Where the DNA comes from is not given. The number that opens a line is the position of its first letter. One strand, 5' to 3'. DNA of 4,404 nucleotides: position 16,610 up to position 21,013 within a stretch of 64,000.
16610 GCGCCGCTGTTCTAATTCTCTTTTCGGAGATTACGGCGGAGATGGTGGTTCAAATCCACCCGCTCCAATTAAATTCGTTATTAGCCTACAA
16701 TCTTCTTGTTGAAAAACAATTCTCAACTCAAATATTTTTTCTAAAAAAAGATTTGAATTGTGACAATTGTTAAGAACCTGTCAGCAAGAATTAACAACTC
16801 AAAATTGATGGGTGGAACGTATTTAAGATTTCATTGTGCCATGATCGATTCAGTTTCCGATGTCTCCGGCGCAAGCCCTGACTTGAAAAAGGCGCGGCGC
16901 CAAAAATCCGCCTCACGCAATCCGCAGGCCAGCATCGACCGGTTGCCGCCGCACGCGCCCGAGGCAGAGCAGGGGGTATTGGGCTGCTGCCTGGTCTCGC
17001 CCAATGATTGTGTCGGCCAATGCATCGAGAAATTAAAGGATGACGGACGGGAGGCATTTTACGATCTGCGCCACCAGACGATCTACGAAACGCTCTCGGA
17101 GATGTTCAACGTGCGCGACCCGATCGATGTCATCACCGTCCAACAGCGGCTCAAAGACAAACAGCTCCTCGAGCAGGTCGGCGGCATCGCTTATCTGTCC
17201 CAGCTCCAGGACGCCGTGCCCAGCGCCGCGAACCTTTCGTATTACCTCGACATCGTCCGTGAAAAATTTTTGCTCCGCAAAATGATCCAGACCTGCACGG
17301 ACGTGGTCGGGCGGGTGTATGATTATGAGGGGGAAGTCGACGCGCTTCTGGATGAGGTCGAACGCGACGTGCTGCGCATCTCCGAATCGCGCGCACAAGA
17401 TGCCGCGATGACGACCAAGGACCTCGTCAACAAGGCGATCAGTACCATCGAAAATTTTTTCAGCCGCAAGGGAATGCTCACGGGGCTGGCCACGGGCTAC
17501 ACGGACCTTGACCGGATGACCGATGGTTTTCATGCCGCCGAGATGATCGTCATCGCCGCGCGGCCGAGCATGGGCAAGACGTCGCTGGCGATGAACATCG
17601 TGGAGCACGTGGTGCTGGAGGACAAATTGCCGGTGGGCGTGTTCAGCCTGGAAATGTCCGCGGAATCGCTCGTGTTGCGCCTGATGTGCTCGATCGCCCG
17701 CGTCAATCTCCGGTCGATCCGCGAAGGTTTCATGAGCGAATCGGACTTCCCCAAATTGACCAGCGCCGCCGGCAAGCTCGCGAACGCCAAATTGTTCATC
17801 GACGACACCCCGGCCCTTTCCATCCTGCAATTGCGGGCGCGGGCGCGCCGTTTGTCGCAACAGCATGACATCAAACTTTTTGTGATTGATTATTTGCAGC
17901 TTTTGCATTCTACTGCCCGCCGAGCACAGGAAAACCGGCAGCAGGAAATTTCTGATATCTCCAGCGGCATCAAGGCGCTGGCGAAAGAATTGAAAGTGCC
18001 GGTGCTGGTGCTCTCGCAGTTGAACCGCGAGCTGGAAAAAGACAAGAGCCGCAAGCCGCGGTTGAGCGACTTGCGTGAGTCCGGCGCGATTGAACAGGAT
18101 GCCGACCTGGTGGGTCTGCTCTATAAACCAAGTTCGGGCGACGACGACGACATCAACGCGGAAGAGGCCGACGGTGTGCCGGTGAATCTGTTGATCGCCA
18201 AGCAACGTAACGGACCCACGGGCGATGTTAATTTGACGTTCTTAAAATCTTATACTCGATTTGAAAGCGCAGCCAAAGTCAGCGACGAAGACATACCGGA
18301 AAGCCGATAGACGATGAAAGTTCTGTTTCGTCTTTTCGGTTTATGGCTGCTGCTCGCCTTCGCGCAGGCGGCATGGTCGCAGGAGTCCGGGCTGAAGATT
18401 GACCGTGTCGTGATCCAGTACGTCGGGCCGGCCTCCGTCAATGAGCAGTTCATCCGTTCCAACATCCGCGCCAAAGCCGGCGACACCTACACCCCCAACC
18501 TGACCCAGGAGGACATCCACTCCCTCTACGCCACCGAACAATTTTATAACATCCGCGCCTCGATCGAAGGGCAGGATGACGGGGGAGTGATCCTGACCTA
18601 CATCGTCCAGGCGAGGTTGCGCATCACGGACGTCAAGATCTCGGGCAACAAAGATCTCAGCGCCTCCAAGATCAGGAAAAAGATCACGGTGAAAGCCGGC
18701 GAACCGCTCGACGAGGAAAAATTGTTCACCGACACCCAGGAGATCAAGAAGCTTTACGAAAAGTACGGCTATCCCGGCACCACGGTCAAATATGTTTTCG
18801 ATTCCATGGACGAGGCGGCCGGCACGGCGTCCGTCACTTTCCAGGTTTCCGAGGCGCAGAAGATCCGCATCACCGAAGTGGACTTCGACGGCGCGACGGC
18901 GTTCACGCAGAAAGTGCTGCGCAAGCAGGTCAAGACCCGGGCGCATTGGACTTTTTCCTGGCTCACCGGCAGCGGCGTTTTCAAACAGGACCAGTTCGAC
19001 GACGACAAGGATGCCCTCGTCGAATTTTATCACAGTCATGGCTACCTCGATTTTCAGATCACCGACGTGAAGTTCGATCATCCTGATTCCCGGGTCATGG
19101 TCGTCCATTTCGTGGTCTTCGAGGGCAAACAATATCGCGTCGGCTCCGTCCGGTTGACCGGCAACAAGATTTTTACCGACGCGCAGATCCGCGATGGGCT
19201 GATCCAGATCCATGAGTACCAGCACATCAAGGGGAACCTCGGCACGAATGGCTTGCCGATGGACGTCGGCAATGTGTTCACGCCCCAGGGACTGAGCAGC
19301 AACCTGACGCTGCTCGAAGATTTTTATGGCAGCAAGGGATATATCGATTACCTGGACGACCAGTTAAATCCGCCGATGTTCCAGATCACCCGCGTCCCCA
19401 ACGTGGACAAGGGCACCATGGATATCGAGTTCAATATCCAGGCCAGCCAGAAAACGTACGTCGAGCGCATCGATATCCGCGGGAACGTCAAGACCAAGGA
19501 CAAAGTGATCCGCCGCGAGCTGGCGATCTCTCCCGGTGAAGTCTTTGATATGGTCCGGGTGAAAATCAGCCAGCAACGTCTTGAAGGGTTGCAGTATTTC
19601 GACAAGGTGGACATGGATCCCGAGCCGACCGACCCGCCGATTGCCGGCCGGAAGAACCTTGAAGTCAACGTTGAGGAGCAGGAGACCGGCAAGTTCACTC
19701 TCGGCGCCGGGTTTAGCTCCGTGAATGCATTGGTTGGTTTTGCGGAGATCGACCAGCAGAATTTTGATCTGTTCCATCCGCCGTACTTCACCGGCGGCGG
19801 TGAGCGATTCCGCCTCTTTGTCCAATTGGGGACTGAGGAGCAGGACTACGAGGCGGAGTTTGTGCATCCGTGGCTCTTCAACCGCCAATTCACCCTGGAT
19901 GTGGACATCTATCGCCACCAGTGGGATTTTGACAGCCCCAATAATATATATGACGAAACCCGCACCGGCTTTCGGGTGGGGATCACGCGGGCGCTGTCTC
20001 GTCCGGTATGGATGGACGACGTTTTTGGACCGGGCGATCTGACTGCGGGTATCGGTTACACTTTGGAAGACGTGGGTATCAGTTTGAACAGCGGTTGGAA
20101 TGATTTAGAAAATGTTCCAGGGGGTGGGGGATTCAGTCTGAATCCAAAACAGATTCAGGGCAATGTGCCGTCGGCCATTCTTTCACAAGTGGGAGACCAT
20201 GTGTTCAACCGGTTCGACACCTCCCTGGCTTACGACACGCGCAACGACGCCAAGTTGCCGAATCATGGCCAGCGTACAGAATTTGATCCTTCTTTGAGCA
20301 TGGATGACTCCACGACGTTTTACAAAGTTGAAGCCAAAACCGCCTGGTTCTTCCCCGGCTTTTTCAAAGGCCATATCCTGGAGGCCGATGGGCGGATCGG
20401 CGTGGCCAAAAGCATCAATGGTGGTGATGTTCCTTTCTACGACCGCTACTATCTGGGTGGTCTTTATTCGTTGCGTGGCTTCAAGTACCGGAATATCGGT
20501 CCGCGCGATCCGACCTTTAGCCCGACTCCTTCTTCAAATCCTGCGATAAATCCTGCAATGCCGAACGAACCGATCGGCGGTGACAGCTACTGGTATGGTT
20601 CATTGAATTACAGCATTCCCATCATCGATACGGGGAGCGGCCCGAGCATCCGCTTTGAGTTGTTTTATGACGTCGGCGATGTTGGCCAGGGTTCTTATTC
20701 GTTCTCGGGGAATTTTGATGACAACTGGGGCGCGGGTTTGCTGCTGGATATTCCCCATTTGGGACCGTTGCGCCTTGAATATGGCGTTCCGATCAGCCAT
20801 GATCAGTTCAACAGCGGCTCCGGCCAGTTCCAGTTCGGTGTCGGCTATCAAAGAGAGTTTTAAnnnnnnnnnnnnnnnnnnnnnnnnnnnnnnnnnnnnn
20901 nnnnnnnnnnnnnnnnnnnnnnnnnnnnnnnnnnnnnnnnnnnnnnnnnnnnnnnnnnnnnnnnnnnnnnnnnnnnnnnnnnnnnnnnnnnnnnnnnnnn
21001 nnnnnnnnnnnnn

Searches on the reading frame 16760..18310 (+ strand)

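Call 74: search_protein_families(library=pfam, proteins=[window:16760-18310:+], max_evalue=0.0001)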
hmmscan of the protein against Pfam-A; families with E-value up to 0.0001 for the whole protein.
window:16760-18310:+ (516 aa): 3 families
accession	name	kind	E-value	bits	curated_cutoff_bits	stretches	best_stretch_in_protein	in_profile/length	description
PF03796.21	DnaB_C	-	2.8e-99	332.1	27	1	242-502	1-254/255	DnaB-like helicase C terminal domain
PF00772.26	DnaB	-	7.1e-29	100.3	23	1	63-168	2-103/103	DnaB-like helicase N terminal domain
PF13481.12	AAA_25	-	5.9e-10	39.5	27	1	258-422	31-191/195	AAA domain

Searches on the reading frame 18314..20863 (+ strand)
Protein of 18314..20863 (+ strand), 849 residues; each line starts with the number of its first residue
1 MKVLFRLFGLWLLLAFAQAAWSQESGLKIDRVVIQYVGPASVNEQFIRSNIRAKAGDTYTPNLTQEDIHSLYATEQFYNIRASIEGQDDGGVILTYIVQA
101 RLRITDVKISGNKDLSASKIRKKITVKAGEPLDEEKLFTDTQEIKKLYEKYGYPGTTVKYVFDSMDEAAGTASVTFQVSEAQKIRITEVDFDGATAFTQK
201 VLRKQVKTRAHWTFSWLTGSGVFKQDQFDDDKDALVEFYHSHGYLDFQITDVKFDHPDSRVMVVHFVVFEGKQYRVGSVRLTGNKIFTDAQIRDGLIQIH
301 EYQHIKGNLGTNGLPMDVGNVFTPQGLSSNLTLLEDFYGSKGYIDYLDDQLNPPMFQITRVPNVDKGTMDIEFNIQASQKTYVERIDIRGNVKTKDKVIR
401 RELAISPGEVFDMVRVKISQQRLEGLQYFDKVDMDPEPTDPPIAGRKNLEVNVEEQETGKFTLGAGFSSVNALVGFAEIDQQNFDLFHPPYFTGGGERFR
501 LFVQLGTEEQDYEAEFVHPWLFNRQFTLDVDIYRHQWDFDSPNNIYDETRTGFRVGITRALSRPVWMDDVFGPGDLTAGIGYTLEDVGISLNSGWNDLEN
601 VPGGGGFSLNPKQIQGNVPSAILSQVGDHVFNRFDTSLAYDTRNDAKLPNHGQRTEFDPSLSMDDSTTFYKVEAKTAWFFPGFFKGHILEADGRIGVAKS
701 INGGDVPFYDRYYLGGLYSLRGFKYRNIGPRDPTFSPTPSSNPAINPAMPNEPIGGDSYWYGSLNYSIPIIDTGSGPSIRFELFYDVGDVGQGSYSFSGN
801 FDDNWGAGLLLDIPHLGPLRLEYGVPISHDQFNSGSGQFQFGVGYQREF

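Call 74: search_protein_families(library=pfam, proteins=[window:18314-20863:+], max_evalue=0.0001)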
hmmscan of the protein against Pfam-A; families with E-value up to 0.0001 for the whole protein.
window:18314-20863:+ (849 aa): 4 families
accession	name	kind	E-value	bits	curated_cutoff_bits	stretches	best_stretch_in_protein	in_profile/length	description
PF01103.29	Omp85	-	4.3e-52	178.1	24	1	492-845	2-323/325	Omp85 superfamily domain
PF07244.20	POTRA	-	6.8e-51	171.3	21.3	4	103-180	2-78/79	Surface antigen variable number repeat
PF08478.15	POTRA_1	-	3.4e-07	30.9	23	0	103-133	2-32/69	POTRA domain, FtsQ-type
PF08479.16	POTRA_2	-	2.1e-06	27.9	24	0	103-158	2-57/76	POTRA domain, ShlB-type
